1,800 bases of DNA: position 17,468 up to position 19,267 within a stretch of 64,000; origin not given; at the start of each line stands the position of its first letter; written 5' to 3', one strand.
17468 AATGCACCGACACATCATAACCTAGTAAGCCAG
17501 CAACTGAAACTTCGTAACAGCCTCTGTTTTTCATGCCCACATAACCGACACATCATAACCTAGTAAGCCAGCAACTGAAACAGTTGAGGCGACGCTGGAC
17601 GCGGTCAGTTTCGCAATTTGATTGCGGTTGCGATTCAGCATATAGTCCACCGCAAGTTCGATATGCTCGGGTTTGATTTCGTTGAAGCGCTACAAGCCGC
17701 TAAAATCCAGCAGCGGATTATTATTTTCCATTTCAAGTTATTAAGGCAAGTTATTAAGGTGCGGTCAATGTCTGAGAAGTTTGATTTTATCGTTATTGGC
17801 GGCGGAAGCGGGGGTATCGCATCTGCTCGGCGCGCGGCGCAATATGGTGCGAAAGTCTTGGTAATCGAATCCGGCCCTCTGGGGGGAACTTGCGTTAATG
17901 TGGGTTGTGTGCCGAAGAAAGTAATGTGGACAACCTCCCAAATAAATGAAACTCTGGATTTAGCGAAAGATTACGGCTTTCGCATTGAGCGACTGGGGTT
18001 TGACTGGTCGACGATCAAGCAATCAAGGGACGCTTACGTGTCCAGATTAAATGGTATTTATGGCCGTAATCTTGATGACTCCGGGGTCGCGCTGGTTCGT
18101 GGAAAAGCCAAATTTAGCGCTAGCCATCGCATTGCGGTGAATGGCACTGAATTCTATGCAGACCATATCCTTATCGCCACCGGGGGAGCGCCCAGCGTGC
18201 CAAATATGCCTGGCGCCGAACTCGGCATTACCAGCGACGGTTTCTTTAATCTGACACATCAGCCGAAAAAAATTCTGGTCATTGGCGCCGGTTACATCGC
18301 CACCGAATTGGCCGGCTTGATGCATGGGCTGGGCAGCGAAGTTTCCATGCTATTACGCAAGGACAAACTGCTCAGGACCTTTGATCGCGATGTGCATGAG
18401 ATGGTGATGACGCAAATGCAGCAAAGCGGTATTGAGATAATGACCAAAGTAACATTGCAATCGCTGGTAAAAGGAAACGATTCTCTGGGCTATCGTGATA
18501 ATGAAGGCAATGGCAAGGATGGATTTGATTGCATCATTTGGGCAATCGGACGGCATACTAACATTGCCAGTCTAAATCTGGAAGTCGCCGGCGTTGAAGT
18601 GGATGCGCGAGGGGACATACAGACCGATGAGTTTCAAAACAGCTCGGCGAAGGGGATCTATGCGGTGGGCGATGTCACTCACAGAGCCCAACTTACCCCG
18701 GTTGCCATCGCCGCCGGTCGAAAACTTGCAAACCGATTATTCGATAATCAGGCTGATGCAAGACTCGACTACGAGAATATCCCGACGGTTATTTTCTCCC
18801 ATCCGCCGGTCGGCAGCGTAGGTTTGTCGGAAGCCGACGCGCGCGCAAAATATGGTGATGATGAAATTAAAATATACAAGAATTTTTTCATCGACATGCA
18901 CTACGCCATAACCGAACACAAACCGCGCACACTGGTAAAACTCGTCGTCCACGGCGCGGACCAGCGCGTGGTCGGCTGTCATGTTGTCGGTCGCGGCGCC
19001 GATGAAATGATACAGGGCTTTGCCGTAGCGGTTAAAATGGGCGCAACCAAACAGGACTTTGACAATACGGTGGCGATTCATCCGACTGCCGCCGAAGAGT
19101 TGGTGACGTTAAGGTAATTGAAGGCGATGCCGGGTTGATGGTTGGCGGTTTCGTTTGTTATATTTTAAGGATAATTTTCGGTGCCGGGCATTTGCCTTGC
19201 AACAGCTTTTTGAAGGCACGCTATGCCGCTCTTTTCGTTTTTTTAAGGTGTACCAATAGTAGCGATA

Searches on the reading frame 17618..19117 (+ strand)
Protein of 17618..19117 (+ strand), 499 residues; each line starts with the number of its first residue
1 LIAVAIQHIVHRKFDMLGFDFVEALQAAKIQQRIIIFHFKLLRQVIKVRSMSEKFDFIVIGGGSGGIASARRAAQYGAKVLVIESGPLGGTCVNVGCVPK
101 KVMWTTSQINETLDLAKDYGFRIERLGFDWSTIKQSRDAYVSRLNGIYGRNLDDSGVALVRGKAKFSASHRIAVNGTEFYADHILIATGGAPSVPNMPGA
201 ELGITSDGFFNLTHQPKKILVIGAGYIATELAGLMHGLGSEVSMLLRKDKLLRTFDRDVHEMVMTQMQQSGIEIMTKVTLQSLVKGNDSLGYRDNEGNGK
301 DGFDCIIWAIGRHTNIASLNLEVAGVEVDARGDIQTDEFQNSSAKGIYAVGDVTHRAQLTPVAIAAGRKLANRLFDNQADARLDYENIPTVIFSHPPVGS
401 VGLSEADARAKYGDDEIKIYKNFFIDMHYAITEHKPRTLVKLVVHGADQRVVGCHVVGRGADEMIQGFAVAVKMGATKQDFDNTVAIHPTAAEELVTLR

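Call 8: search_protein_families(library=pfam, proteins=[window:17618-19117:+])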
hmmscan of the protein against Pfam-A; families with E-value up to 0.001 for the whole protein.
window:17618-19117:+ (499 aa): 11 families
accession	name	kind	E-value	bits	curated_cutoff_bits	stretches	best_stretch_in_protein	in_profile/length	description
PF07992.20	Pyr_redox_2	-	1.4e-66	225.4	26.1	1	55-367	1-291/291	Pyridine nucleotide-disulphide oxidoreductase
PF02852.28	Pyr_redox_dim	-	9.6e-38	129.2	25.3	1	388-498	1-109/110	Pyridine nucleotide-disulphide oxidoreductase, dimerisation domain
PF00070.33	Pyr_redox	-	1.8e-21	76.8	22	1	218-288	1-71/82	Pyridine nucleotide-disulphide oxidoreductase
PF13738.12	Pyr_redox_3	-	1.4e-15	57.8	30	1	58-351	1-305/305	Pyridine nucleotide-disulphide oxidoreductase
PF12831.13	FAD_oxidored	-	3.5e-08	33.6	27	1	56-106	1-52/416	FAD dependent oxidoreductase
PF03486.20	HI0933_like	-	2.1e-06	27.8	50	0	56-87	2-33/244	HI0933-like protein Rossmann domain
PF01262.27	AlaDh_PNT_C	-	2e-05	24.6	23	0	215-270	27-83/214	Alanine dehydrogenase/PNT, C-terminal domain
PF01266.30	DAO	-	3.6e-05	23.9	27.9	1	56-91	1-38/353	FAD dependent oxidoreductase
PF01134.28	GIDA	-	6.5e-05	22.6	22.1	1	56-103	1-46/391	Glucose inhibited division protein A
PF00890.30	FAD_binding_2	-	0.00012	21.9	20.4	1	56-90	1-36/414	FAD binding domain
PF13434.12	Lys_Orn_oxgnase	-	0.00084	19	21.3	0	173-238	140-210/339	L-lysine 6-monooxygenase/L-ornithine 5-monooxygenase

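Call 33: find_encoding_contigs(protein=window:17768-19117:+, flank=10000, max_places=10)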
Protein window:17768-19117:+ (449 aa): 1 contig read that carries it; 1 place shown.
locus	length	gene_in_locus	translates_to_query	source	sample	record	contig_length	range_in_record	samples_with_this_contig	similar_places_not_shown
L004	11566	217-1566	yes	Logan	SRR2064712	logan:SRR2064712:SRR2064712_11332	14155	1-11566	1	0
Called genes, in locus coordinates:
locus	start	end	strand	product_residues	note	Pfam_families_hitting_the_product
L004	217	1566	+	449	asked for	PF01262:AlaDh_PNT_C (faint), PF03486:HI0933_like (faint), PF07992:Pyr_redox_2, PF12831:FAD_oxidored, PF13738:Pyr_redox_3, PF00070:Pyr_redox, PF02852:Pyr_redox_dim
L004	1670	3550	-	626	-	PF01134:GIDA, PF12831:FAD_oxidored (faint), PF21680:GIDA_C_1st, PF13932:SAM_GIDA_C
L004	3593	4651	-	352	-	-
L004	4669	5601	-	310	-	-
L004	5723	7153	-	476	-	PF10396:TrmE_N, PF12631:MnmE_helical, PF00025:Arf, PF02421:FeoB_N, PF00071:Ras (weak), PF01926:MMR_HSR1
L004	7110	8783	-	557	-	PF14849:YidC_periplas, PF02096:60KD_IMP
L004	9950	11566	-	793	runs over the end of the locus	PF05729:NACHT, PF13401:AAA_22 (faint)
